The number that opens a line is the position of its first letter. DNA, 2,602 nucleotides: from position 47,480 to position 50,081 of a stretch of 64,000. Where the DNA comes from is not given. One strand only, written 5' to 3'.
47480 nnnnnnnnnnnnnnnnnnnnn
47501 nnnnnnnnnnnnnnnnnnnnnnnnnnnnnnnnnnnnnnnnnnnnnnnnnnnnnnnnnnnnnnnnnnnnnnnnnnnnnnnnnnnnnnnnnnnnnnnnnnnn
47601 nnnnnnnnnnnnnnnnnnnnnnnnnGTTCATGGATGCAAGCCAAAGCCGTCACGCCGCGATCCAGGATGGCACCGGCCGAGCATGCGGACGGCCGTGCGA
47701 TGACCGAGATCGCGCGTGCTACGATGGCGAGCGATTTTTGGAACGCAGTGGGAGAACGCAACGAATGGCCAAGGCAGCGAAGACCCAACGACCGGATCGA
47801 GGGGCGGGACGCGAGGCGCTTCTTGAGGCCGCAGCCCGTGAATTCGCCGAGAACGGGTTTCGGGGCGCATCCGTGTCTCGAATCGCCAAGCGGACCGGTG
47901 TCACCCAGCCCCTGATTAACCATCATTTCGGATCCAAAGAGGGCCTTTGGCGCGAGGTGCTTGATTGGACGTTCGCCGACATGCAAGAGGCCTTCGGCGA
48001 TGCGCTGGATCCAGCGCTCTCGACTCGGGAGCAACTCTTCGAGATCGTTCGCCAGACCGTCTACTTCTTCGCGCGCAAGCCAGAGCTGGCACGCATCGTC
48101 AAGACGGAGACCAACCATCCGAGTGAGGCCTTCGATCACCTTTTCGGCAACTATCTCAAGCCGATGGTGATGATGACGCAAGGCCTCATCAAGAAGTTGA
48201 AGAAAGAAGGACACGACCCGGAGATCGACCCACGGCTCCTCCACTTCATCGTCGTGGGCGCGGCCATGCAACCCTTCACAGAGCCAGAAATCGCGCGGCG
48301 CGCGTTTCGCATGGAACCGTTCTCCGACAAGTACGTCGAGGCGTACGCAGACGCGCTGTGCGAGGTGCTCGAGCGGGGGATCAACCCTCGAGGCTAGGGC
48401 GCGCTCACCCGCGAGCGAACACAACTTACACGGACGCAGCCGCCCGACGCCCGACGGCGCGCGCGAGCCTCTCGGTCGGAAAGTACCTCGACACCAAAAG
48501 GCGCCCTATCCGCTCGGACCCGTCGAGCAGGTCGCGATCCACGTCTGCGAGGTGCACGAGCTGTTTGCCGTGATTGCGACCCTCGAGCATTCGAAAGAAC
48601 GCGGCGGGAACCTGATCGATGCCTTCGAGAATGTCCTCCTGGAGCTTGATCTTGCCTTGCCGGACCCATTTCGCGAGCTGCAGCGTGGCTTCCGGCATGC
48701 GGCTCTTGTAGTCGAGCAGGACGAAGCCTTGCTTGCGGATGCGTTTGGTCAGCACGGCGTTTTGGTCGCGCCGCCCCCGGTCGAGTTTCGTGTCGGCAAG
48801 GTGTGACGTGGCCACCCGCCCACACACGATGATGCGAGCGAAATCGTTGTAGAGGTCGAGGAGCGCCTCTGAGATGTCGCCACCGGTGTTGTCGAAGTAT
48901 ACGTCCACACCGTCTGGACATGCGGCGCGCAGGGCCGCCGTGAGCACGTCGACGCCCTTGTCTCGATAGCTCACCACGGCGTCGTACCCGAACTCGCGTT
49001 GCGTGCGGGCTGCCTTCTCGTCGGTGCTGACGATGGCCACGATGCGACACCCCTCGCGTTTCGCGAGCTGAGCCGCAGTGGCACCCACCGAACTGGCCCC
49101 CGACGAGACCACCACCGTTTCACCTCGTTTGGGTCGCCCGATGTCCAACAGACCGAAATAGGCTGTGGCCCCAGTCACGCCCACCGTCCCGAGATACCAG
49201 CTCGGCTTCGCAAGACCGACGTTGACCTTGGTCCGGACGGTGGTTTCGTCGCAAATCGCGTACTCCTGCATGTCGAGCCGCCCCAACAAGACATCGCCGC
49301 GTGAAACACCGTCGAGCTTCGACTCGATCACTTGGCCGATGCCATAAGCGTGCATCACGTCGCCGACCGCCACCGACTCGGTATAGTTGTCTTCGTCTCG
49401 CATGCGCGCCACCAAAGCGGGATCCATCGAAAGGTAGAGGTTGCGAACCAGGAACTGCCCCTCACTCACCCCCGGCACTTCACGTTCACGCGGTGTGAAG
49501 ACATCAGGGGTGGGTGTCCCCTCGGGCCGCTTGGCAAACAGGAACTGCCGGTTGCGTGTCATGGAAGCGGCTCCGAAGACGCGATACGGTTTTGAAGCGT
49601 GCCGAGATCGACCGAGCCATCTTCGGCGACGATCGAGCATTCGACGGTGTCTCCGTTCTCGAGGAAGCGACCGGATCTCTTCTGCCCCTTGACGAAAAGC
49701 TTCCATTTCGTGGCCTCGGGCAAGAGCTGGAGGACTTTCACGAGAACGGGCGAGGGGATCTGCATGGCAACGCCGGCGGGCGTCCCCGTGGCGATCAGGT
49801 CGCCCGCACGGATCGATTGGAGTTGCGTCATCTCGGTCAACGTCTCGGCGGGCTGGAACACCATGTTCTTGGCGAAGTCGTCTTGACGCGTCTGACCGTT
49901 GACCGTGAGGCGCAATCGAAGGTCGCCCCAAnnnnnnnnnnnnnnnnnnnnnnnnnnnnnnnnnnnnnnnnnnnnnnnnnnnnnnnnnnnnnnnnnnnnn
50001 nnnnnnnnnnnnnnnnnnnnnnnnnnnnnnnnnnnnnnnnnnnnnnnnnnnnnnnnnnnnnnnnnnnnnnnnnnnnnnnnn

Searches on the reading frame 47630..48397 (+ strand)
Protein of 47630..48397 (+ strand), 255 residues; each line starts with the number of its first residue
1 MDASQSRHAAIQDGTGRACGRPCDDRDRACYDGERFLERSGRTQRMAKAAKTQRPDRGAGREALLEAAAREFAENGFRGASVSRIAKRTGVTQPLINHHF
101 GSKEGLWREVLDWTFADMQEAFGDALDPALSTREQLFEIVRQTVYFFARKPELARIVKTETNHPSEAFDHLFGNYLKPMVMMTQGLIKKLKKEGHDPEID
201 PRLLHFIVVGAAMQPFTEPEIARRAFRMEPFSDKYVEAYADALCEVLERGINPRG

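Call 11: search_protein_families(library=pfam, proteins=[window:47630-48397:+], max_evalue=0.001)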
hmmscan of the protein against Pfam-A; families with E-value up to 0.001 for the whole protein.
window:47630-48397:+ (255 aa): 4 families
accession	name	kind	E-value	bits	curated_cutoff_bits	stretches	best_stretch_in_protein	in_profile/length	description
PF00440.29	TetR_N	-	1e-16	60.9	24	1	64-110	1-47/47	Bacterial regulatory proteins, tetR family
PF09209.16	CecR_C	-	5.2e-09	36.7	24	1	133-243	2-117/125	HTH-type transcriptional dual regulator CecR, C-terminal domain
PF14514.11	TetR_C_9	-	4.2e-07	30.6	25.3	1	134-251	6-124/130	Tetracyclin repressor-like, C-terminal domain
PF17938.6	TetR_C_29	-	1.4e-06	28.9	26.2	1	134-246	3-118/119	Tetracyclin repressor-like, C-terminal domain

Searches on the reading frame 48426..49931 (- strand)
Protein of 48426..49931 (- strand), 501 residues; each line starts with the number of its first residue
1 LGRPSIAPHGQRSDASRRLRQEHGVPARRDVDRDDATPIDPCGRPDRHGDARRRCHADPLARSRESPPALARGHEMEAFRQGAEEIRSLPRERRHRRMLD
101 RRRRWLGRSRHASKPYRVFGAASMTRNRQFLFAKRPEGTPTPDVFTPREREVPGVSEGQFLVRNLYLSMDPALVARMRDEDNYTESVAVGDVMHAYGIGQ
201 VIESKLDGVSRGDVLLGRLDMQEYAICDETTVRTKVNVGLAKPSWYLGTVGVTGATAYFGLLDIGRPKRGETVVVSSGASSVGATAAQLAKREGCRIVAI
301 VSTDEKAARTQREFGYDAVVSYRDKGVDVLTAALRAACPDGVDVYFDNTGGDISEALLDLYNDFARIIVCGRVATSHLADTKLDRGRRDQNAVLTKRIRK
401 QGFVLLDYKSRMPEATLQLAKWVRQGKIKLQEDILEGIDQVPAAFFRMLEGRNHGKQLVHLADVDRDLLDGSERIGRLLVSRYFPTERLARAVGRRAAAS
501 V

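Call 11: search_protein_families(library=pfam, proteins=[window:48426-49931:-], max_evalue=0.001)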
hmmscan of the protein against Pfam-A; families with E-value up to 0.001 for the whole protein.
window:48426-49931:- (501 aa): 4 families
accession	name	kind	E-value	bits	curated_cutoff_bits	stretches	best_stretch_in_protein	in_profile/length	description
PF16884.10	ADH_N_2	-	7.3e-29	100.3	31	1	128-232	1-105/108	N-terminal domain of oxidoreductase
PF00107.32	ADH_zinc_N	-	4.1e-15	56.3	31.8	1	282-419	2-126/129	Zinc-binding dehydrogenase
PF13602.12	ADH_zinc_N_2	-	2.5e-11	45.1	27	1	315-457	2-132/134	Zinc-binding dehydrogenase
PF11017.14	DUF2855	-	4.6e-06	27.1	30.9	0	270-378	143-247/335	Protein of unknown function (DUF2855)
